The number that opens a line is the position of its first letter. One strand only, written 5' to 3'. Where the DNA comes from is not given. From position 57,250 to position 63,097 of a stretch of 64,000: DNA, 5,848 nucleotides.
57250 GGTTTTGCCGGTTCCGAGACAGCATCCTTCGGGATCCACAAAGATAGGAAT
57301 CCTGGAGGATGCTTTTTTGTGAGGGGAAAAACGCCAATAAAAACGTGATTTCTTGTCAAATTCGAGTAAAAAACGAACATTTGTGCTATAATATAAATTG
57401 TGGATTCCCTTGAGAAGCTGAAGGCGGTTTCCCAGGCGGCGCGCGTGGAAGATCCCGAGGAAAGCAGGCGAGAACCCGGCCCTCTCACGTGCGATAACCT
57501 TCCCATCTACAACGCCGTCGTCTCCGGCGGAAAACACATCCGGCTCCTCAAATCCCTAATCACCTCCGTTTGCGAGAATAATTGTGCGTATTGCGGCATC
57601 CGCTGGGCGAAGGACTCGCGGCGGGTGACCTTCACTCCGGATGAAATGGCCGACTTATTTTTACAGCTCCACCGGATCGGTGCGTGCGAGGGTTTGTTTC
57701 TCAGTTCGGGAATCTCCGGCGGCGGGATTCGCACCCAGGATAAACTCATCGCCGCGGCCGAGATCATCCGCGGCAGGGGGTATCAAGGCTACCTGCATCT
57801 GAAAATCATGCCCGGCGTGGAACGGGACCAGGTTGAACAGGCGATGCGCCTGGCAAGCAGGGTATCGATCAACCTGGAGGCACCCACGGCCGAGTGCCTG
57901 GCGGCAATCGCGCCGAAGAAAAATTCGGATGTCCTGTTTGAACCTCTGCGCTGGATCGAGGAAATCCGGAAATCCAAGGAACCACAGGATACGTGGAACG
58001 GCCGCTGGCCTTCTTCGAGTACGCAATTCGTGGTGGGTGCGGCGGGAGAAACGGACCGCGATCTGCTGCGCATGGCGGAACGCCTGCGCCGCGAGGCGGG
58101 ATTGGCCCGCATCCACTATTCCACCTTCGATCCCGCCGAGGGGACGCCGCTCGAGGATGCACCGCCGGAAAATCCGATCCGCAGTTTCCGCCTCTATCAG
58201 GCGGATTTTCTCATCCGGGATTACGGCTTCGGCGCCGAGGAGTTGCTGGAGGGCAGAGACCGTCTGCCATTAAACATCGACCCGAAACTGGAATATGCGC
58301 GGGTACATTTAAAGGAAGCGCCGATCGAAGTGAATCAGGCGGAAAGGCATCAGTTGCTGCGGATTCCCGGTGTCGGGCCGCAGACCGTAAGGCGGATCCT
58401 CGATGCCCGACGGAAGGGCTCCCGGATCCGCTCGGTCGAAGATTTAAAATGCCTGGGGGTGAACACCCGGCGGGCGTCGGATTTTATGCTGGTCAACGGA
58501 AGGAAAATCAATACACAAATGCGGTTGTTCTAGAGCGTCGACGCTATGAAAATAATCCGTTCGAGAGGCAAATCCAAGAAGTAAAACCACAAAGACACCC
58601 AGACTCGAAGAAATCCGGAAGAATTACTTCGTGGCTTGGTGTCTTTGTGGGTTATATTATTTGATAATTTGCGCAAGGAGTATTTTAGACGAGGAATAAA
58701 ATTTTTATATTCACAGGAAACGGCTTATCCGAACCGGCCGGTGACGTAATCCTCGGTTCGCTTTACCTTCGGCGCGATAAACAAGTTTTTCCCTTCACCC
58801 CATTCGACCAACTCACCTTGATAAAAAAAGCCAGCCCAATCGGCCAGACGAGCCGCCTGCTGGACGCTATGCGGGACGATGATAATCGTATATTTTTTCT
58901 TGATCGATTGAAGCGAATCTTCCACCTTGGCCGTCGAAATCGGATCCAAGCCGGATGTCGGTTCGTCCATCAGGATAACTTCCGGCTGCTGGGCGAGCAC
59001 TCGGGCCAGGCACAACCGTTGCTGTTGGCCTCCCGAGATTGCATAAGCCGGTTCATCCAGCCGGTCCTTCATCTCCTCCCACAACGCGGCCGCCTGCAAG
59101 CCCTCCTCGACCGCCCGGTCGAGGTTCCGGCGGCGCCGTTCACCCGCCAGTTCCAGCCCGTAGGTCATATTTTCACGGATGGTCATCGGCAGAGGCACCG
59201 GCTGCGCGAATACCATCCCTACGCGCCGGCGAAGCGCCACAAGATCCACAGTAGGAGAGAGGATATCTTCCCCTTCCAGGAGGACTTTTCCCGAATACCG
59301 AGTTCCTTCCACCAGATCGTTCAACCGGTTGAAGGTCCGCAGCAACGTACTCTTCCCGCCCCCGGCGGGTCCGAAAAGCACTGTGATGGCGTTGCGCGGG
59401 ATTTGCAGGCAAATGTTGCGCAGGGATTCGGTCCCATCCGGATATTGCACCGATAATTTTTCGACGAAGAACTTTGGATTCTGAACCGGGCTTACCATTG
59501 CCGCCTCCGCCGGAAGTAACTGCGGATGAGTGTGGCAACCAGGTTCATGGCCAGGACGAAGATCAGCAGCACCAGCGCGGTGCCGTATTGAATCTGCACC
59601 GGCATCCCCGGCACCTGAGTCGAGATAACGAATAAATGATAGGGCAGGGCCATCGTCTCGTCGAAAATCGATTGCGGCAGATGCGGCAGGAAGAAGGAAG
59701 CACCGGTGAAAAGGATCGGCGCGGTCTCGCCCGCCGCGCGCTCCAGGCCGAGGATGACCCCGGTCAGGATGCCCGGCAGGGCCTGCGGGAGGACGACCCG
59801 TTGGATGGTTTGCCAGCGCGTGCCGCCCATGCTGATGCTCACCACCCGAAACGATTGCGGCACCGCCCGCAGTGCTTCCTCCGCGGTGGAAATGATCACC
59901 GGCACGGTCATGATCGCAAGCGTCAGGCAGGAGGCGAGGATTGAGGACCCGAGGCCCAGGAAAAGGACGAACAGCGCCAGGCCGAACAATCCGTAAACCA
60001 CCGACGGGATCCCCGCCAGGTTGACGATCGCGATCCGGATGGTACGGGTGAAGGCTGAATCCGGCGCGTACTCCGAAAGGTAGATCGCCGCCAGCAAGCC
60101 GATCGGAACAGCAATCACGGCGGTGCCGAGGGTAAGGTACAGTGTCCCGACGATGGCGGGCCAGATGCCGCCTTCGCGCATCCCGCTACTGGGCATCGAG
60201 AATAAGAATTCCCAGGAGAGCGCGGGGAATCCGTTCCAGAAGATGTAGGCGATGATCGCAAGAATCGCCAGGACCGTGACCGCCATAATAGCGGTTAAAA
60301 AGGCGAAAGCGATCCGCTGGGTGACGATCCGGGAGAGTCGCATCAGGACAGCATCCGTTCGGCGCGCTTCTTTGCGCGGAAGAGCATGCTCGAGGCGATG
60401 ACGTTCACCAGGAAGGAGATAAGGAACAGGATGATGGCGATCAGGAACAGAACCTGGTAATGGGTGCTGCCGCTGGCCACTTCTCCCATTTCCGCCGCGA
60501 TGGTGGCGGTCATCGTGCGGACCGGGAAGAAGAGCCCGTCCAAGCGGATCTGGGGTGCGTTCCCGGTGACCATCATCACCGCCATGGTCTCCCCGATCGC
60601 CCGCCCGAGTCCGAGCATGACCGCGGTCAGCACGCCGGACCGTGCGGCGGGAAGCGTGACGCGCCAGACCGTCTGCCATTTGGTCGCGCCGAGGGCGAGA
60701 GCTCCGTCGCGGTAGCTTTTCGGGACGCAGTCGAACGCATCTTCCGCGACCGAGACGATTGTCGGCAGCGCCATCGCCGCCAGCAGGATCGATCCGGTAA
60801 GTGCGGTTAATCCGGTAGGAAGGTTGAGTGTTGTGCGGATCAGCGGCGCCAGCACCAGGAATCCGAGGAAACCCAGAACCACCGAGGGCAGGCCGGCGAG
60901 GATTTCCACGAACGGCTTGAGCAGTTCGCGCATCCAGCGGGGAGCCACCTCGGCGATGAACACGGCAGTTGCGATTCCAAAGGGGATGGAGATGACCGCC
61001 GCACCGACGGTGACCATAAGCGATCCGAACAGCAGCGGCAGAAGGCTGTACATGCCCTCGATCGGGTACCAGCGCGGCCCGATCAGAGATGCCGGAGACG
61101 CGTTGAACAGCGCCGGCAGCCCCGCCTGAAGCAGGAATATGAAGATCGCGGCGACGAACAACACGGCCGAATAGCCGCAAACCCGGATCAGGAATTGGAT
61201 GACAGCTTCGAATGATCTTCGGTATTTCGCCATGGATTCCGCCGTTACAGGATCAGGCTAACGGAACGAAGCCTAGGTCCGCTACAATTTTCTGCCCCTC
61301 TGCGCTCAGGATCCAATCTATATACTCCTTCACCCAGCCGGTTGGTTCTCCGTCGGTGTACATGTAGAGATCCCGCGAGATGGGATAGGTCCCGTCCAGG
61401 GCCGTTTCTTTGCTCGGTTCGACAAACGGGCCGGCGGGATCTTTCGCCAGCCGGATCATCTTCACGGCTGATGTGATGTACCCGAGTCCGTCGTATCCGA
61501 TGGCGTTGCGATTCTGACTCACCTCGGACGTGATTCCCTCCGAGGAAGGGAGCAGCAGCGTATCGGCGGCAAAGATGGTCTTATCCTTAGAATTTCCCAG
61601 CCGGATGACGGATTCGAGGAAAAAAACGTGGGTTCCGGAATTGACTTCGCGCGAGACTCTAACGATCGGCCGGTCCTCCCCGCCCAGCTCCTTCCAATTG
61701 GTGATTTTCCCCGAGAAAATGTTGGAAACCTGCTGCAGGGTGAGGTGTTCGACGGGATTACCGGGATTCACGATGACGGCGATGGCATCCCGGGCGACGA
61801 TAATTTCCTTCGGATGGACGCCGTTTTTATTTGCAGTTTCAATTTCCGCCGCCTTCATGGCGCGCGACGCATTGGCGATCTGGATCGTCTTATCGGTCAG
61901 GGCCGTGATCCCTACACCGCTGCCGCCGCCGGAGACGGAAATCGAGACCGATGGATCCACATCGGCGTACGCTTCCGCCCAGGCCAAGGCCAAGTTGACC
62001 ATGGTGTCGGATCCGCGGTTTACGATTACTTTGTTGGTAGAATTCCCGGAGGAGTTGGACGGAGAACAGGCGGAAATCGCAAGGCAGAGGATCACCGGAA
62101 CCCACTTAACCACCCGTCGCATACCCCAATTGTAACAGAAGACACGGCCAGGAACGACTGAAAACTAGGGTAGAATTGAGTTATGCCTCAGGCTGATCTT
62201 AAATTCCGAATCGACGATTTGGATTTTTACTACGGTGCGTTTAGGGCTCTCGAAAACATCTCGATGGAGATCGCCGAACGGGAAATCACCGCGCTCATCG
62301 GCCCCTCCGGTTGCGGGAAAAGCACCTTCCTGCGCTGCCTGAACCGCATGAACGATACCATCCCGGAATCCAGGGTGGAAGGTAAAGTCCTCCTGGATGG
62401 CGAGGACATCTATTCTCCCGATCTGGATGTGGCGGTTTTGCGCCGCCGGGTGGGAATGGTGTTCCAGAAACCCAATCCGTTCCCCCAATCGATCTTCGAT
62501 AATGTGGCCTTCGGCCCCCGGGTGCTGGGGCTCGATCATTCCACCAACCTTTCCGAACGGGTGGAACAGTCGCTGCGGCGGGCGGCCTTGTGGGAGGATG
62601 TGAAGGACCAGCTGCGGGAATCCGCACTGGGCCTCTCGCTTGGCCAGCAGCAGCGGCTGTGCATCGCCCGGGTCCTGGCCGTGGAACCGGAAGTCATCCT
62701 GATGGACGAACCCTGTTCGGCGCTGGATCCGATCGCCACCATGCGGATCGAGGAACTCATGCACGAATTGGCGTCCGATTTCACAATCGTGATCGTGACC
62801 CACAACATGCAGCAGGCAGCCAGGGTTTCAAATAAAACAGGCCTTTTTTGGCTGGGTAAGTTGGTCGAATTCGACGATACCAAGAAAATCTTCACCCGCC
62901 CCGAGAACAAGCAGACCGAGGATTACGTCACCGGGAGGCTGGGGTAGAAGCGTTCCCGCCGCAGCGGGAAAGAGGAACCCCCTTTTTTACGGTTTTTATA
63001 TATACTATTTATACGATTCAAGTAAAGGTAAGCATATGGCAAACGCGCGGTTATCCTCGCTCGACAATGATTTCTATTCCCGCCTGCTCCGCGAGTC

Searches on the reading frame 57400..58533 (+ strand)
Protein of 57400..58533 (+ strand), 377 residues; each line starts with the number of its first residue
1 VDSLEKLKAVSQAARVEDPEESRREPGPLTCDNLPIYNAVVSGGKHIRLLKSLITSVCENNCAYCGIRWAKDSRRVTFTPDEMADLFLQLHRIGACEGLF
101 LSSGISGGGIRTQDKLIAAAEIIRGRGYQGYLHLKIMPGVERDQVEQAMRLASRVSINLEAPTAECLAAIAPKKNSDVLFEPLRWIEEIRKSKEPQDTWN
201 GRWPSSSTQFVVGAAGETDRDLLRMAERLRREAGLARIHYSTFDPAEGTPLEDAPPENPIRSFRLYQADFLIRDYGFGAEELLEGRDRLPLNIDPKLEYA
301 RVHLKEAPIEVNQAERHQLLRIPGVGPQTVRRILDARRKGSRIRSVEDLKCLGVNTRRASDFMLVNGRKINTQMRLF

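Call 24: search_protein_families(library=pfam, proteins=[window:57400-58533:+], max_evalue=0.01)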
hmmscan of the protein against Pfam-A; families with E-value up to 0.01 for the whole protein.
window:57400-58533:+ (377 aa): 4 families
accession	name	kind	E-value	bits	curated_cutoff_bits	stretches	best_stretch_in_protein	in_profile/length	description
PF04055.27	Radical_SAM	-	4.7e-11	43.6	29.5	1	54-228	3-165/166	Radical SAM superfamily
PF12836.13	HHH_3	-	1.8e-07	31.6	27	1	307-350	4-47/65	Helix-hairpin-helix motif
PF14520.12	HHH_5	-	0.00048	21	27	1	313-338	31-56/57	Helix-hairpin-helix domain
PF00633.29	HHH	-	0.0017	18.6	24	1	314-335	8-29/30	Helix-hairpin-helix motif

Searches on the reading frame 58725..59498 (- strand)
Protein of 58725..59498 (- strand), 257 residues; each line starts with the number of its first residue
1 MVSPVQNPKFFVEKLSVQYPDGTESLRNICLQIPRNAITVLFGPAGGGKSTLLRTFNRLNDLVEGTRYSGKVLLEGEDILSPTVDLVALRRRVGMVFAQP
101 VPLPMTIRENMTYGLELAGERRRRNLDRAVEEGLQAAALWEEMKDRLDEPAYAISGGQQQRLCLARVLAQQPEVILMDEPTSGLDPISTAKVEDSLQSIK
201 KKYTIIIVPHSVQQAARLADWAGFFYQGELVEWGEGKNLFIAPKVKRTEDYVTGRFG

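Call 24: search_protein_families(library=pfam, proteins=[window:58725-59498:-], max_evalue=0.01)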
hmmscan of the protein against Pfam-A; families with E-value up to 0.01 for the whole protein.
window:58725-59498:- (257 aa): 4 families
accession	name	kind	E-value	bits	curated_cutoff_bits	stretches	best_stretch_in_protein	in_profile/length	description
PF00005.33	ABC_tran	-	2.5e-27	96.6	25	1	26-182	1-137/137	ABC transporter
PF13304.12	AAA_21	-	2.2e-10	41.5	27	1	114-211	206-299/304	AAA domain, putative AbiEii toxin, Type IV TA system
PF02463.25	SMC_N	-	0.00044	20.2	40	0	153-223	136-210/220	RecF/RecN/SMC N terminal domain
PF13401.12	AAA_22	-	0.00062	20.5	27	1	37-135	6-80/130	AAA domain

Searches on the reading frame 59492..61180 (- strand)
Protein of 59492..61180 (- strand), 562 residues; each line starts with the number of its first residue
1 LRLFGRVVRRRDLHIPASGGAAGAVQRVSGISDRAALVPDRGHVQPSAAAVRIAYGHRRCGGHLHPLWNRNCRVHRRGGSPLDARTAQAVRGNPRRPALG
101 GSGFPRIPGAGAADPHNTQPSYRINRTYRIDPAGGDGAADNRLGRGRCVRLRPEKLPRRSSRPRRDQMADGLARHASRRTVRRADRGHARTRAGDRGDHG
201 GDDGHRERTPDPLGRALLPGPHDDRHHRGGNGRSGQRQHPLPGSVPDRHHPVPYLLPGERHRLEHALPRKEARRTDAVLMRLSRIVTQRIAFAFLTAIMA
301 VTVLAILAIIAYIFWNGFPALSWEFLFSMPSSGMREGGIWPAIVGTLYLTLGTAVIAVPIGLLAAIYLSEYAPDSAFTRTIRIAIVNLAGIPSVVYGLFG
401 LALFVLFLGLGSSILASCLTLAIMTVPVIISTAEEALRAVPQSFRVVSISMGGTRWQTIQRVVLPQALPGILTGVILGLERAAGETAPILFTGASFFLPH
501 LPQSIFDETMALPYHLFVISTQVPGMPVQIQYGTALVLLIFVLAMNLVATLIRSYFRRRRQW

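Call 24: search_protein_families(library=pfam, proteins=[window:59492-61180:-], max_evalue=0.01)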
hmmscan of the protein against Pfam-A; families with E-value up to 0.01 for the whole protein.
window:59492-61180:- (562 aa): 1 family
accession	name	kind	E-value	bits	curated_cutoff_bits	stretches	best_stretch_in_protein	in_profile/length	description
PF00528.27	BPD_transp_1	-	2.6e-18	66.8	26.4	1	357-560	1-182/184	Binding-protein-dependent transport system inner membrane component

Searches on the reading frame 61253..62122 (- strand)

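Call 24: search_protein_families(library=pfam, proteins=[window:61253-62122:-], max_evalue=0.01)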
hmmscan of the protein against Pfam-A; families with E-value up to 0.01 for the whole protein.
window:61253-62122:- (289 aa): 3 families
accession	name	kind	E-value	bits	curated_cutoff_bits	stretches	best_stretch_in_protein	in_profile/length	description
PF12849.12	PBP_like_2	-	7e-46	157.6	27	1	32-275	11-267/267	PBP superfamily domain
PF12727.12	PBP_like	-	3.1e-10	40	27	1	50-217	2-155/193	PBP superfamily domain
PF13531.11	SBP_bac_11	-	6.8e-07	29.7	25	1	48-285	16-226/227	Bacterial extracellular solute-binding protein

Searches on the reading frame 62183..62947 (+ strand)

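Call 24: search_protein_families(library=pfam, proteins=[window:62183-62947:+], max_evalue=0.01)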
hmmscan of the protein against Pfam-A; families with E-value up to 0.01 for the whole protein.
window:62183-62947:+ (254 aa): 12 families
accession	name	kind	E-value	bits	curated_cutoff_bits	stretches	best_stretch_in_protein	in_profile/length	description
PF00005.33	ABC_tran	-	1.2e-31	110.6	25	1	23-178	1-136/137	ABC transporter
PF13304.12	AAA_21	-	5.2e-13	50.2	27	2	134-209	221-300/304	AAA domain, putative AbiEii toxin, Type IV TA system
PF02463.25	SMC_N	-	4.7e-07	29.9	40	1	142-221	125-211/220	RecF/RecN/SMC N terminal domain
PF20703.3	nSTAND1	-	1.3e-05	25.5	27.1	1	7-52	7-52/379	Novel STAND NTPase 1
PF13175.12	AAA_15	-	2.4e-05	24.6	32.1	1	20-59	11-49/374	AAA ATPase domain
PF13401.12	AAA_22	-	0.00014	22.6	27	1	33-87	5-33/130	AAA domain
PF13555.12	AAA_29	-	0.00055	20.1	27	1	27-50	16-39/61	P-loop containing region of AAA domain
PF13476.12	AAA_23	-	0.00095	20.3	27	1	20-53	7-39/201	AAA domain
PF03193.22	RsgA_GTPase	-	0.00097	19.4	30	1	23-55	97-128/174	RsgA GTPase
PF03215.21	Rad17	-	0.0012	19.2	23.8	1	22-55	34-67/186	Rad17 P-loop domain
PF13191.12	AAA_16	-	0.0066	17.4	32.6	0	34-59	25-51/167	AAA ATPase domain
PF24389.1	ORC-CDC6-like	-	0.007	15.6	27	0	29-53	28-52/571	ORC-CDC6-like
